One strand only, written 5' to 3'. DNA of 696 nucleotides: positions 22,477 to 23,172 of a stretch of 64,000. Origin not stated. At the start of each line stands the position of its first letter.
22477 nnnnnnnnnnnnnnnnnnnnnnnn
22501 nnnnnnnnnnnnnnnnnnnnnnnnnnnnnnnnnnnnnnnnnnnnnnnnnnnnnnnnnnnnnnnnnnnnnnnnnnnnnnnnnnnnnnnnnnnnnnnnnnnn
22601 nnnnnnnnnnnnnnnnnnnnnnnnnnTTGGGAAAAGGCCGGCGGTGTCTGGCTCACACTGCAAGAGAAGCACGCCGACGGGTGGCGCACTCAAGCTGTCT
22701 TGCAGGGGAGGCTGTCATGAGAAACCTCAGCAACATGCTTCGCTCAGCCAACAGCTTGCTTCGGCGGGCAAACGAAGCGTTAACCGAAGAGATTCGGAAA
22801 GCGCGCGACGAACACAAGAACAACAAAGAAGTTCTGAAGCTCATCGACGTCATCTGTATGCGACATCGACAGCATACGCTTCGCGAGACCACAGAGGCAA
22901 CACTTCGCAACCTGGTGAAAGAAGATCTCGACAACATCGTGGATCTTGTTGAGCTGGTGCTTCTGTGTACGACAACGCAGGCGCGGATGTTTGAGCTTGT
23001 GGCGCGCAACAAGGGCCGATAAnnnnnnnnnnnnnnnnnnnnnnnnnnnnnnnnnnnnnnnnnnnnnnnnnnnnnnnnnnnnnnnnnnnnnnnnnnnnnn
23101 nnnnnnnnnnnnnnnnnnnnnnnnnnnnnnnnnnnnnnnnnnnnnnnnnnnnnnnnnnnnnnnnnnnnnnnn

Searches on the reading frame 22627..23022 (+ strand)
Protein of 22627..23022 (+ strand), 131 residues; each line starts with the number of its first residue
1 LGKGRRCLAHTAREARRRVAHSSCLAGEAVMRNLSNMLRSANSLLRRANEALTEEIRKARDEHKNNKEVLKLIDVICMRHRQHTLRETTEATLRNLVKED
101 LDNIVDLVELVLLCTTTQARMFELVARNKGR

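Call 88: search_protein_families(library=pfam, proteins=[window:22627-23022:+], max_evalue=0.01)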
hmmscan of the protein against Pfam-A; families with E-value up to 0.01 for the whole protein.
window:22627-23022:+ (131 aa): 1 family
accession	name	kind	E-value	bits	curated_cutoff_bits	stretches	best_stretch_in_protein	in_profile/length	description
PF18826.6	bVLRF1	-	0.0087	16.5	27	0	37-94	51-109/145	Bacteroidetes VLRF1 release factor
